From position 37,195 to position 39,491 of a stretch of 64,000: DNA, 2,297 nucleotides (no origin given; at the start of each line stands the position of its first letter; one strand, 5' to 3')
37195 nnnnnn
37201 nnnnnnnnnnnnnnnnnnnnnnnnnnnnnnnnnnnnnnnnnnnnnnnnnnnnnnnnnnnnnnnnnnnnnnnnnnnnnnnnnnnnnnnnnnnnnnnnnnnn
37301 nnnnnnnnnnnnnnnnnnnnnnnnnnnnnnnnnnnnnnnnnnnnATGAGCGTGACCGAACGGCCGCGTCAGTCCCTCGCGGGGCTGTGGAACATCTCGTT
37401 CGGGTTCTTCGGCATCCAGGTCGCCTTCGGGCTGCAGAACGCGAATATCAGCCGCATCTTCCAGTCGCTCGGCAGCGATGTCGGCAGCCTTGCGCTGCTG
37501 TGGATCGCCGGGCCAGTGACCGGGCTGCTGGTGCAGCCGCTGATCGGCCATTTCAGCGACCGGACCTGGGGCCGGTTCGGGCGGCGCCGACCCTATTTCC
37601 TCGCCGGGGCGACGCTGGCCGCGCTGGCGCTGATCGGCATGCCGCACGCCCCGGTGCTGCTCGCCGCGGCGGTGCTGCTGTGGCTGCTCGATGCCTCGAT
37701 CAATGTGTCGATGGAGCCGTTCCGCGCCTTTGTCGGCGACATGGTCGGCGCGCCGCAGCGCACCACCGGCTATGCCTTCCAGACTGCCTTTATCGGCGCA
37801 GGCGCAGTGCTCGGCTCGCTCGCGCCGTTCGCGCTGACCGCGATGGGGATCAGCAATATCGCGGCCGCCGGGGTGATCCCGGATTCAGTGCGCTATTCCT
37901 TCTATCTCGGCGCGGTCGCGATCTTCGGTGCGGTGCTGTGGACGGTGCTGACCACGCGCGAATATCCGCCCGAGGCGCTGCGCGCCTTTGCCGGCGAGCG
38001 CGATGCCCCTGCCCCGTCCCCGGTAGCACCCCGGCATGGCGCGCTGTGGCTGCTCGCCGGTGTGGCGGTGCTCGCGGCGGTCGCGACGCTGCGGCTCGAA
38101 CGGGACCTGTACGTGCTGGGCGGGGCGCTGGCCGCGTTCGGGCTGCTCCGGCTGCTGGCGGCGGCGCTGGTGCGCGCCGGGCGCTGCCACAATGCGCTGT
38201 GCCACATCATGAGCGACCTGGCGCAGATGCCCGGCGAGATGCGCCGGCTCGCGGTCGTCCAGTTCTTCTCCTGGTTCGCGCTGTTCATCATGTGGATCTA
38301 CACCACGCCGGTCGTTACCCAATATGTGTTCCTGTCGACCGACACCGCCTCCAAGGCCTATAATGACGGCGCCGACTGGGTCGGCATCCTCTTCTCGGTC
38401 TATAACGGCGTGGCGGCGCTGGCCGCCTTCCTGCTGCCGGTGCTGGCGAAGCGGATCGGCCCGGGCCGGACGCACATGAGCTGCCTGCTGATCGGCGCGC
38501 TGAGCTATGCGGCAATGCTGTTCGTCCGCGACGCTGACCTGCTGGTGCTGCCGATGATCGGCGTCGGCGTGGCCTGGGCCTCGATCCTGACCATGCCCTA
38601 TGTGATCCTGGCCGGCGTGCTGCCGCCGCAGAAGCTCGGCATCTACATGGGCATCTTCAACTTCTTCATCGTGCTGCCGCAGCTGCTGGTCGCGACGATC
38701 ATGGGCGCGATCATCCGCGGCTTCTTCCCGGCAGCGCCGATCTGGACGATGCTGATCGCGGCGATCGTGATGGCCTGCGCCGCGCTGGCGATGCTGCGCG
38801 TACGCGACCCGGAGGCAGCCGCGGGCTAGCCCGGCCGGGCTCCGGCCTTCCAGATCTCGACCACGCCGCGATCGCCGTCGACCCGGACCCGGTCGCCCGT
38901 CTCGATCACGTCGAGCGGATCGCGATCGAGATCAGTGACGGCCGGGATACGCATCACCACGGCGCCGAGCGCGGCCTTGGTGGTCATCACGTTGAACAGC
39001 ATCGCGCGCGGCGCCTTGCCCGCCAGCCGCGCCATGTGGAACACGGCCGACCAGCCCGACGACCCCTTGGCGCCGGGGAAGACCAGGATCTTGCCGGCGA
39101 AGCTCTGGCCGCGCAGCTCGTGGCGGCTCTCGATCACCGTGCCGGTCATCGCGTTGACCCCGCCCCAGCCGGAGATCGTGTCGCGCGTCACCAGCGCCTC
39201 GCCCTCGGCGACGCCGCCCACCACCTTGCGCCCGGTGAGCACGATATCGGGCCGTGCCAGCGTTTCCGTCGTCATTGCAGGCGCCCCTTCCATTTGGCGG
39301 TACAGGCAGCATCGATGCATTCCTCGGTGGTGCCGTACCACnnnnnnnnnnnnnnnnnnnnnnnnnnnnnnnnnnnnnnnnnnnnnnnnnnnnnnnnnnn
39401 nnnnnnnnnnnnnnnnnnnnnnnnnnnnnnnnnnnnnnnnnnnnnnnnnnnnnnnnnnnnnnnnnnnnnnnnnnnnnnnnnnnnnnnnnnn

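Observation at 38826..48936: Uncharacterised catabolic regulon built on split aconitase X, a divergent IlvD dehydratase and an FAD oxidoreductase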

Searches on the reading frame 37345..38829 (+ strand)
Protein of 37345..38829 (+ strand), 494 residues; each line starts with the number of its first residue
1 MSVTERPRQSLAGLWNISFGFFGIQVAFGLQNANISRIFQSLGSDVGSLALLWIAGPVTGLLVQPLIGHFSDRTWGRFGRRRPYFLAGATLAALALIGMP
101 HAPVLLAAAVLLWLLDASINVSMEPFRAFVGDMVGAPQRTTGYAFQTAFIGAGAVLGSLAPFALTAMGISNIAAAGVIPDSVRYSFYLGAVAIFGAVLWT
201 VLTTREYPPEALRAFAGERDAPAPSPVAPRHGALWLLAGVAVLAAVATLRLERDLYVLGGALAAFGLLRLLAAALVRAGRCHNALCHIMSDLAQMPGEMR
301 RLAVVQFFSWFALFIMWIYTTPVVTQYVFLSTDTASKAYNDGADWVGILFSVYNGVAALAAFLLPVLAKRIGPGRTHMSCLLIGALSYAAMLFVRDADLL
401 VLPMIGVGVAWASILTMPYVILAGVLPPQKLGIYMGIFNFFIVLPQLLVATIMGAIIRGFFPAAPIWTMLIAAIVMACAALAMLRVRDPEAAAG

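Call 3: search_protein_families(library=pfam, proteins=[window:37345-38829:+])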
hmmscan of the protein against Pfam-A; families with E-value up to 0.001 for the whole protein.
window:37345-38829:+ (494 aa): 2 families
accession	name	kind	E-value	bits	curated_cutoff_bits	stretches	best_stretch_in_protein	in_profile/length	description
PF07690.21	MFS_1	-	7.6e-20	71.5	33.4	2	18-322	2-291/347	Major Facilitator Superfamily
PF13347.12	MFS_2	-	2.2e-08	33.5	27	1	43-248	29-240/427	MFS/sugar transport protein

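Call 4: search_protein_families(library=ncbifam, proteins=[window:37345-38829:+])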
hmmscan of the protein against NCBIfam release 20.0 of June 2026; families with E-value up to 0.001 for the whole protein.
window:37345-38829:+ (494 aa): 1 family
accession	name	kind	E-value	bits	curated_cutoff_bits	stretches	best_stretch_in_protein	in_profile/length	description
TIGR01301.1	GPH_sucrose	subfamily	2e-25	89.6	511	1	23-160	15-171/476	sucrose/proton symporter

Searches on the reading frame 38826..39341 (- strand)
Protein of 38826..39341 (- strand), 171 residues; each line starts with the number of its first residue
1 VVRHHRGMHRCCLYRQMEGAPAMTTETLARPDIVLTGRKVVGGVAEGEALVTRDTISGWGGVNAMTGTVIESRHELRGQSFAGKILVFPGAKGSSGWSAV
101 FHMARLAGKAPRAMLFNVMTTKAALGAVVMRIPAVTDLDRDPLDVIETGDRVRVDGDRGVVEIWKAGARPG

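Call 3: search_protein_families(library=pfam, proteins=[window:38826-39341:-])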
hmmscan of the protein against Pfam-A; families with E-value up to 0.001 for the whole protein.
window:38826-39341:- (171 aa): 1 family
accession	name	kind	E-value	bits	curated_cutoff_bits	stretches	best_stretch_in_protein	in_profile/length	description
PF01989.23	AcnX_swivel_put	-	1.2e-25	89.6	27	1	56-135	1-80/80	Aconitase X swivel domain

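Call 4: search_protein_families(library=ncbifam, proteins=[window:38826-39341:-])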
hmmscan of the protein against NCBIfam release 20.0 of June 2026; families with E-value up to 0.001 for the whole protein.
window:38826-39341:- (171 aa): 6 families
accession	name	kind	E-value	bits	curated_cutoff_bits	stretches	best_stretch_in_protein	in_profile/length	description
NF003046.0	PRK03955.1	equivalog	2.4e-30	105.1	163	1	34-164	3-130/132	DUF126 domain-containing protein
NF051439.1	C3LHypDHLhpIPSEAE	equivalog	2.8e-19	69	700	1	39-130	2-93/555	cis-3-hydroxy-L-proline dehydratase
NF006153.0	PRK08296.1-5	subfamily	2.1e-06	26.4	578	1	61-164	512-606/608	hypothetical protein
NF052632.1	undecylprod_RedH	equivalog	4e-05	21.7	1350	1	119-164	834-878/880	undecylprodigiosin ligase RedH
NF006151.0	PRK08296.1-3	equivalog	0.00013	20.6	693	1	26-164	471-603/604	hypothetical protein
NF004878.0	PRK06241.1-3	subfamily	0.00075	17.7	945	1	82-164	815-889/891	phosphoenolpyruvate synthase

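Call 44: search_solved_structures(query=window:38826-39341:-, show_alignments=2, max_evalue=0.01)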
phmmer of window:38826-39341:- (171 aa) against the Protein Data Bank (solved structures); distinct sequences matched with E-value up to 0.01: 5.
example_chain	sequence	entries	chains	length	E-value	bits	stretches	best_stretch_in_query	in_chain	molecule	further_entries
7cnr_B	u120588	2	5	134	4.3e-28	101.3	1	35-167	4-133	UPF0107 protein TK1248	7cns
2hi6_A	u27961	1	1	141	1.7e-24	89.6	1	38-163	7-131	UPF0107 protein AF0055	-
7cnp_A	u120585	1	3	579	1.2e-13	54.4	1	31-130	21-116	cis-3-hydroxy-L-proline dehydratase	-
7d2r_A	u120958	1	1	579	1.2e-13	54.4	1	31-130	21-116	cis-3-hydroxy-L-proline dehydratase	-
7cnq_A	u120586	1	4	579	3e-13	53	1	31-130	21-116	cis-3-hydroxy-L-proline dehydratase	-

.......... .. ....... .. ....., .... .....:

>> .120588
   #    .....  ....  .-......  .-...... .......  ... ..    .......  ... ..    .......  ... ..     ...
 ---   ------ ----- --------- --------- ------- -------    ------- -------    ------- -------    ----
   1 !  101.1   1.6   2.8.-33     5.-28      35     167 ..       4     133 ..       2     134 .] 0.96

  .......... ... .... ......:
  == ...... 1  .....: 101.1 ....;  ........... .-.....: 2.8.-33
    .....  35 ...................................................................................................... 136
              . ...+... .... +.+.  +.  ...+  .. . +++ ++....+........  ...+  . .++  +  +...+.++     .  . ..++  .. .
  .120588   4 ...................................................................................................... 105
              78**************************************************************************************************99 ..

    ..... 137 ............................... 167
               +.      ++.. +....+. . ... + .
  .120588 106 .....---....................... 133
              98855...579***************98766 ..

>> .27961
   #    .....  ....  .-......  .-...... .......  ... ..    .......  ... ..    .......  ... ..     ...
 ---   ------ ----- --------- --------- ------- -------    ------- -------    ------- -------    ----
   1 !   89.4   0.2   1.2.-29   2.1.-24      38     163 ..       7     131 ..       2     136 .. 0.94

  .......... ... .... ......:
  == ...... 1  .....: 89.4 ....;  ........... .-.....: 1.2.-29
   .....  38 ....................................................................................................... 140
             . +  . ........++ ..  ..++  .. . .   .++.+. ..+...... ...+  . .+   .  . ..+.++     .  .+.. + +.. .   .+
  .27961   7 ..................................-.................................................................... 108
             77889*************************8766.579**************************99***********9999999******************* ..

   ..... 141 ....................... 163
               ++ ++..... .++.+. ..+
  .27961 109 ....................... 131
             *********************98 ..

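Call 76: search_solved_structures(query=window:38826-39275:-, show_alignments=3, max_evalue=0.01)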
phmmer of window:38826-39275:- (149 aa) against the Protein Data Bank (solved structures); distinct sequences matched with E-value up to 0.01: 5.
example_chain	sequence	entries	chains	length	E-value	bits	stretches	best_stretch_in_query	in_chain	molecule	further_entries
7cnr_B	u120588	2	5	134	3.2e-28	101.7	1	13-145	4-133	UPF0107 protein TK1248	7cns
2hi6_A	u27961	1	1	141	1.3e-24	90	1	16-141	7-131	UPF0107 protein AF0055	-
7cnp_A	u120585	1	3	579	1.4e-13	54.2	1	15-108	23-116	cis-3-hydroxy-L-proline dehydratase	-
7d2r_A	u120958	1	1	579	1.4e-13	54.2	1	15-108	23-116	cis-3-hydroxy-L-proline dehydratase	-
7cnq_A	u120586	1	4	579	3.8e-13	52.8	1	15-108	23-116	cis-3-hydroxy-L-proline dehydratase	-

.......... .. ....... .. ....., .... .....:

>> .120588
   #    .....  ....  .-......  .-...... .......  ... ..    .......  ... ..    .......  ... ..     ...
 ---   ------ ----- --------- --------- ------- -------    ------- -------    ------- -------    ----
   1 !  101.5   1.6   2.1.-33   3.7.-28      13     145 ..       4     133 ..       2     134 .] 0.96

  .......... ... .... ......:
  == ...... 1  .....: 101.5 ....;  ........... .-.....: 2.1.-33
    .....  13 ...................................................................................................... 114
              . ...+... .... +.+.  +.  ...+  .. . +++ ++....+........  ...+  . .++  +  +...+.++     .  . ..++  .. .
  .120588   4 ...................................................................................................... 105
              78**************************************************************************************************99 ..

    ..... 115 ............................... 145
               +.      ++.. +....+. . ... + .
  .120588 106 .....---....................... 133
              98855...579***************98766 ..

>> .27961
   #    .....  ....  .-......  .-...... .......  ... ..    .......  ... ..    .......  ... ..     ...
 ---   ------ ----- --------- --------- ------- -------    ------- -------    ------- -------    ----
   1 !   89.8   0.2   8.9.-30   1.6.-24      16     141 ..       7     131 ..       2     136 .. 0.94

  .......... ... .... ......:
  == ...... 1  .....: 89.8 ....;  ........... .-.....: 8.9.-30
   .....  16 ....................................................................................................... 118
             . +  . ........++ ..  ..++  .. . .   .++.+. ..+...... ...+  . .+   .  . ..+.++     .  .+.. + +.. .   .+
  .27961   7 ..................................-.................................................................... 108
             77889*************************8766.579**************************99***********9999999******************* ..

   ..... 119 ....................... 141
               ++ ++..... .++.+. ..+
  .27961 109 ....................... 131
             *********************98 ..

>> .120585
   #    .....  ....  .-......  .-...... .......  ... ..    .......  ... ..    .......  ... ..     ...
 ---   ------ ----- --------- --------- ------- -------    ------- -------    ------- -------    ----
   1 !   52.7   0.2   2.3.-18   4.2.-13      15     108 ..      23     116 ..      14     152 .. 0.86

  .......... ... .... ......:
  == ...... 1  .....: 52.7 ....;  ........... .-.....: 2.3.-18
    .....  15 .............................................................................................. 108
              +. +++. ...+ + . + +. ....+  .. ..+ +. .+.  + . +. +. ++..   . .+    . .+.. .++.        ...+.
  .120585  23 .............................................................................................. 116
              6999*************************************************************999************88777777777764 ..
